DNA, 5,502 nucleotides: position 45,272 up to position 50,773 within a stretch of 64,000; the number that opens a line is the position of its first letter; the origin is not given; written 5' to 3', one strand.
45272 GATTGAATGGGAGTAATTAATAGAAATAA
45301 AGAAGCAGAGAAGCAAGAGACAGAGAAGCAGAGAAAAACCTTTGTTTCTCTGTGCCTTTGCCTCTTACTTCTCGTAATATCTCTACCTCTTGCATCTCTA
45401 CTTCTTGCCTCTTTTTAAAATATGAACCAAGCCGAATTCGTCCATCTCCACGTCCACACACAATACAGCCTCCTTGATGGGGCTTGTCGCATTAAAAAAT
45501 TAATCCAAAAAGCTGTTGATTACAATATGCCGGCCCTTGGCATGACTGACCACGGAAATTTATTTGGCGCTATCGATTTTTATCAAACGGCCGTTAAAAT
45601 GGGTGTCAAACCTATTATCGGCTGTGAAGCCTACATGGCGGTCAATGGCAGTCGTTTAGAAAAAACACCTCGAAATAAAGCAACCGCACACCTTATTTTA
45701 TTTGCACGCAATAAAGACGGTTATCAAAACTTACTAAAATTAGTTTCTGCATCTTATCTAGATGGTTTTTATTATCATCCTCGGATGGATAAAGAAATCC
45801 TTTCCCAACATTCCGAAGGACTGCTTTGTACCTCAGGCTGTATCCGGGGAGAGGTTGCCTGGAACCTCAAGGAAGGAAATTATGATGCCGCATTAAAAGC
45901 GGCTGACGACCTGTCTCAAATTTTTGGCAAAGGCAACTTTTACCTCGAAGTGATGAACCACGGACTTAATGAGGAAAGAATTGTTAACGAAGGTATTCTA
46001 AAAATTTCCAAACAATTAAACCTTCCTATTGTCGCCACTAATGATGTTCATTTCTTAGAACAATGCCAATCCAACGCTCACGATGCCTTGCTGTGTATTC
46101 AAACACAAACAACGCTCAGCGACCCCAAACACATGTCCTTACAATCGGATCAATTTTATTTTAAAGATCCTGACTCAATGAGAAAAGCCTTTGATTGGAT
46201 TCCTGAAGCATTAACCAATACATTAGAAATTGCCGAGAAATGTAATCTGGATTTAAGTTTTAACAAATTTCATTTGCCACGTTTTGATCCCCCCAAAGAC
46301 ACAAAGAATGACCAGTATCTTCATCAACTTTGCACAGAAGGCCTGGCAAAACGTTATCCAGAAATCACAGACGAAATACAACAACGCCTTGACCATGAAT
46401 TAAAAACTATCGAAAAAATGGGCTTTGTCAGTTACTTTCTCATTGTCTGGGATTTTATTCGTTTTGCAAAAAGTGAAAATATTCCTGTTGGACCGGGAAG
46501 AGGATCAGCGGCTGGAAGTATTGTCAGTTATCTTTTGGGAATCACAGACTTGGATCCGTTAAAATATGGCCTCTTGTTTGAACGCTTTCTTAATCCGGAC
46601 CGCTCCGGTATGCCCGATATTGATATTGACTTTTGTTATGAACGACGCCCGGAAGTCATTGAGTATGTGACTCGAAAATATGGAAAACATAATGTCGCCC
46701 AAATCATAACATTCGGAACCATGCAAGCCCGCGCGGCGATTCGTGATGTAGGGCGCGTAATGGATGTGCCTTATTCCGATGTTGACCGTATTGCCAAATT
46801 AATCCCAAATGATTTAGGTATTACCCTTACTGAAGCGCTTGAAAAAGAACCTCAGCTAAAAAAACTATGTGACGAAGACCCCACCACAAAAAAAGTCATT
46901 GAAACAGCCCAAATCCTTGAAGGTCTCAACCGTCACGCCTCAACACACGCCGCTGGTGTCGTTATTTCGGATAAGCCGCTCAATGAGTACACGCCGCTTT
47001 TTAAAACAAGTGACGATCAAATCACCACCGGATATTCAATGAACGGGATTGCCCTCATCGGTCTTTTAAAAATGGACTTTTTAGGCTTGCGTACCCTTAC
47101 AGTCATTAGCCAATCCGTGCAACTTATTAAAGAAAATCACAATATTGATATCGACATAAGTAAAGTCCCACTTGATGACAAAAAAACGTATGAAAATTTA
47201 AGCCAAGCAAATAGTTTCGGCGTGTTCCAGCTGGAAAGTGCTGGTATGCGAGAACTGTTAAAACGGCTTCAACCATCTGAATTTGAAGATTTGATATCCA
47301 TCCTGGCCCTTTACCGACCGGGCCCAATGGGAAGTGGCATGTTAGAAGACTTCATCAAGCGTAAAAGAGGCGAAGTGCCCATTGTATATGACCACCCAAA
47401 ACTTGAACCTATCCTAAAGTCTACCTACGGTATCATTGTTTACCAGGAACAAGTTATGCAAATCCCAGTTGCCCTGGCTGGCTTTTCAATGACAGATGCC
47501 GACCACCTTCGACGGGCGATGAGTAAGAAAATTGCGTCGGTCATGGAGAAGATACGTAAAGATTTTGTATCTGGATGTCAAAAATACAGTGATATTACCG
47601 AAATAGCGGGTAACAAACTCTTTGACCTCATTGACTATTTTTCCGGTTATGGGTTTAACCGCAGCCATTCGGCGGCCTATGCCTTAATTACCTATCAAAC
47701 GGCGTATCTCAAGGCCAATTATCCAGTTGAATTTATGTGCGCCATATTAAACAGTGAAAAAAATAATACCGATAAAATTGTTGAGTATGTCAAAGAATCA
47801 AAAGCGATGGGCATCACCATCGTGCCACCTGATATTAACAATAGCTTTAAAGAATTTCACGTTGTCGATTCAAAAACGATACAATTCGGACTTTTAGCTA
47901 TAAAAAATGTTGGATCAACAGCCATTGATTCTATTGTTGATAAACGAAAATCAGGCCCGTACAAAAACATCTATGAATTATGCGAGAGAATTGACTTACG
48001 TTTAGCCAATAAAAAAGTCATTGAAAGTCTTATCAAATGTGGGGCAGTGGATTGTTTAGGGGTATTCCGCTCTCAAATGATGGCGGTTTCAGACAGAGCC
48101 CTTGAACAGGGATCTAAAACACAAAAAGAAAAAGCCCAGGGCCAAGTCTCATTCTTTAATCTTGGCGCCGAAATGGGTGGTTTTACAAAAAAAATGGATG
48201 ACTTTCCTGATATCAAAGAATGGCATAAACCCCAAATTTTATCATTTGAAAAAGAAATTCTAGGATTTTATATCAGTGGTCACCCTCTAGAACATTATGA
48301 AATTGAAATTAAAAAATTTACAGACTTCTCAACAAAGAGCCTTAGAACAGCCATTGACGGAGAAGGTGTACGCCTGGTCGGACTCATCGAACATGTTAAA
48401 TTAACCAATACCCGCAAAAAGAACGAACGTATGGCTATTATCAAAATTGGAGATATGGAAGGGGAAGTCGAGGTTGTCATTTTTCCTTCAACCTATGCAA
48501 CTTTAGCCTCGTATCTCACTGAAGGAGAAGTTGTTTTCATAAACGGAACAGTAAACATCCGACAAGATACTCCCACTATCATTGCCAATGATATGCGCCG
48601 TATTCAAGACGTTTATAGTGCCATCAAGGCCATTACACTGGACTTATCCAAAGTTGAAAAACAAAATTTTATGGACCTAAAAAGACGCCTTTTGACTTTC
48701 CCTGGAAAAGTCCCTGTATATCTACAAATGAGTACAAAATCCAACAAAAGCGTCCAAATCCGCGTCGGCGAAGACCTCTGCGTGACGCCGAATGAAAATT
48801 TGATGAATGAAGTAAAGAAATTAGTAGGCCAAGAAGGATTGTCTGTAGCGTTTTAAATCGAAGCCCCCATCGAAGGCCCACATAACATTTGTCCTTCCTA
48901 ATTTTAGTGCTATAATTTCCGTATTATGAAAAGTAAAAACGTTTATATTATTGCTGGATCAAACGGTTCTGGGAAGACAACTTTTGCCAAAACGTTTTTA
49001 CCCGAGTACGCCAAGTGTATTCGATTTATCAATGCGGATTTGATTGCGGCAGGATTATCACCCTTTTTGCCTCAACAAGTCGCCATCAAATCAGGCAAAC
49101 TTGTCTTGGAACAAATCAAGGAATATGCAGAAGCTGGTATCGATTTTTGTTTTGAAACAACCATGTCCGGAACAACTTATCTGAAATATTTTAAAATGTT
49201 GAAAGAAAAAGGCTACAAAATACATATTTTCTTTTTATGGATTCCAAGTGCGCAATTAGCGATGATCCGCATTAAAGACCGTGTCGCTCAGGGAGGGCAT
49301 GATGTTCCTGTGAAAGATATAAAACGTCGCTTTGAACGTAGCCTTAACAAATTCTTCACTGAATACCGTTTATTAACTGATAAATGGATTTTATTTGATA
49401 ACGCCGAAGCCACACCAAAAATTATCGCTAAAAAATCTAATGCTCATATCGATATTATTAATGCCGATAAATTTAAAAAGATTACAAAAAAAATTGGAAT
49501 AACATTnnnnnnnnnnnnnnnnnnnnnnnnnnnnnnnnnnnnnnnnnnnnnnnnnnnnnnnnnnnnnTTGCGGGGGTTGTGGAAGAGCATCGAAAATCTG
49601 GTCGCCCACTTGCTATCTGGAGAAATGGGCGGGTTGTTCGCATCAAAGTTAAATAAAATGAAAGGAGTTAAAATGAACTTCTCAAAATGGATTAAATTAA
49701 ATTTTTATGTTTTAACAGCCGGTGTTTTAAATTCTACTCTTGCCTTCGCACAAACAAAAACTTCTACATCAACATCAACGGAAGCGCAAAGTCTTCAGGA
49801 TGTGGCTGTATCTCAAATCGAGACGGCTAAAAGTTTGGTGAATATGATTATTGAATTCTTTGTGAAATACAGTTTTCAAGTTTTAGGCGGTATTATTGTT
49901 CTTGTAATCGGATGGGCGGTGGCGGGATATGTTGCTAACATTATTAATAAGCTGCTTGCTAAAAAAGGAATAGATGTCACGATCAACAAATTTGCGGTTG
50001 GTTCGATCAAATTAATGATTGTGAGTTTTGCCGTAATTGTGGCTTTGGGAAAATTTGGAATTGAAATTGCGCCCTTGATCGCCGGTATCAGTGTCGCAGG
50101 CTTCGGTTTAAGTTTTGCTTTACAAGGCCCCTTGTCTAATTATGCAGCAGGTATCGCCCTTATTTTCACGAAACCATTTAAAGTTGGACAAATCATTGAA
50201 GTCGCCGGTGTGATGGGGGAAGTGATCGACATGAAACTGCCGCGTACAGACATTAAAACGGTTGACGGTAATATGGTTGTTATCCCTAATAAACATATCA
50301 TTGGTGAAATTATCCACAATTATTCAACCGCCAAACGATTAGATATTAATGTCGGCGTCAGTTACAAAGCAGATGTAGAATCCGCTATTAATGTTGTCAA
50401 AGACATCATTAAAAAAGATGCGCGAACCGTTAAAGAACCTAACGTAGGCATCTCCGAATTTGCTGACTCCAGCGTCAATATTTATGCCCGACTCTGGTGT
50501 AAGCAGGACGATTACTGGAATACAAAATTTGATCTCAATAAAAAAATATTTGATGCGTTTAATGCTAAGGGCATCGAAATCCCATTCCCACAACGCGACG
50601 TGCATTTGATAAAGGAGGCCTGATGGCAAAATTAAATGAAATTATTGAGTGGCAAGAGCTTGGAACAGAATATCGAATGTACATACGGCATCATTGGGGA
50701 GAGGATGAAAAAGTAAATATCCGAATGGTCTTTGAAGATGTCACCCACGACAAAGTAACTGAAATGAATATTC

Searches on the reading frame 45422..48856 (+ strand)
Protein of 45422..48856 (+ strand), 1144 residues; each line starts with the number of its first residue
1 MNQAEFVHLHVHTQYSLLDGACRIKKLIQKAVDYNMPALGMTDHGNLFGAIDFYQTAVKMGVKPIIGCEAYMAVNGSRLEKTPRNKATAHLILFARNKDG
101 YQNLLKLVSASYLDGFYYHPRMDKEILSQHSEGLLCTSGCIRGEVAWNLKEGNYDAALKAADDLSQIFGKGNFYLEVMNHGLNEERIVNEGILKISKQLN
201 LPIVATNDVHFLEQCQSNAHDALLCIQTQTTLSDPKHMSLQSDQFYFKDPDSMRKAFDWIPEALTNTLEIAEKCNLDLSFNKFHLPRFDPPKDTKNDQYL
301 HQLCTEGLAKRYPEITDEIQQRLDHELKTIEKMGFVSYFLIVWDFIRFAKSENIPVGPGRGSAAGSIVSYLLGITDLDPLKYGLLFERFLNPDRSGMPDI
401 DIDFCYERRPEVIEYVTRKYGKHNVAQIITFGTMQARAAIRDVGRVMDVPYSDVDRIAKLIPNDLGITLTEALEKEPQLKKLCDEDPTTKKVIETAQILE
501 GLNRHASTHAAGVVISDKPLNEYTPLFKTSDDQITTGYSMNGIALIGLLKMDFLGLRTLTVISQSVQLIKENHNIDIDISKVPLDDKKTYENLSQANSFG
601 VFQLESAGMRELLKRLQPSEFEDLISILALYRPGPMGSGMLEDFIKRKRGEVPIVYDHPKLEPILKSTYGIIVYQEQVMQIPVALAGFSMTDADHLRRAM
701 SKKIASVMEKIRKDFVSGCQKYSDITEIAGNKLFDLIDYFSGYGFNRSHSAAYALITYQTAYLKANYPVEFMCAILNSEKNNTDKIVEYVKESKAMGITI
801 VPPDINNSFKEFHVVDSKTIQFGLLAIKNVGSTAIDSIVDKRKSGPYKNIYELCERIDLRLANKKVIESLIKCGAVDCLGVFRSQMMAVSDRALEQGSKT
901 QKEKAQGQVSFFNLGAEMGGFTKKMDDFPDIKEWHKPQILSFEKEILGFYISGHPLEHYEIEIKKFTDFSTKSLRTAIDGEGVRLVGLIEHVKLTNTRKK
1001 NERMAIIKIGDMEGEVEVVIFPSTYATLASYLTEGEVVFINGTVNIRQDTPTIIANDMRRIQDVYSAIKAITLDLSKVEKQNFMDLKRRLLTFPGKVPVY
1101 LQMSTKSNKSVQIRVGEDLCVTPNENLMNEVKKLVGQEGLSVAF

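Call 68: search_protein_families(library=pfam, proteins=[window:45422-48856:+], max_evalue=0.00001)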
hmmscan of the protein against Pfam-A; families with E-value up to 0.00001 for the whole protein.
window:45422-48856:+ (1144 aa): 6 families
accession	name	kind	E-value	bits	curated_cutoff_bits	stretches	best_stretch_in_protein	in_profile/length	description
PF07733.18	DNA_pol3_alpha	-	4.8e-108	361.1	23.9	1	298-555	1-260/260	Bacterial DNA polymerase III alpha NTPase domain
PF17657.6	DNA_pol3_finger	-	3.4e-66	222.1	22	1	558-721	1-164/166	Bacterial DNA polymerase III alpha subunit finger domain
PF02811.25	PHP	-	2e-59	201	26.4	1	8-180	1-164/164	PHP domain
PF14579.12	HHH_6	-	3.1e-27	95.1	25.6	1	797-886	1-90/90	Helix-hairpin-helix motif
PF01336.31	tRNA_anti-codon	-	2.7e-11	43.7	27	1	983-1059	1-73/75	OB-fold nucleic acid binding domain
PF20914.2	DNA_pol_IIIA_C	-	2.3e-06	27.8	22.5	1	1094-1136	11-52/52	DNA polymerase III subunit alpha, C-terminal domain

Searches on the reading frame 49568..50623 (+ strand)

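Call 68: search_protein_families(library=pfam, proteins=[window:49568-50623:+], max_evalue=0.00001)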
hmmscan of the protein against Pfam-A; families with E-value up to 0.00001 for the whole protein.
window:49568-50623:+ (351 aa): 3 families
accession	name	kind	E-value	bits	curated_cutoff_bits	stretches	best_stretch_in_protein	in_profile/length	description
PF00924.24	MS_channel_2nd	-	3.3e-19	69.2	20.2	1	188-253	2-67/68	Mechanosensitive ion channel, beta-domain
PF21082.3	MS_channel_3rd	-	5.1e-16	59.3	21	1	259-338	2-88/88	Mechanosensitive ion channel MscS, C-terminal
PF05552.17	MS_channel_1st_1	-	6.5e-10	39.2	22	1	91-137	3-49/50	Mechanosensitive ion channel, conserved TM helix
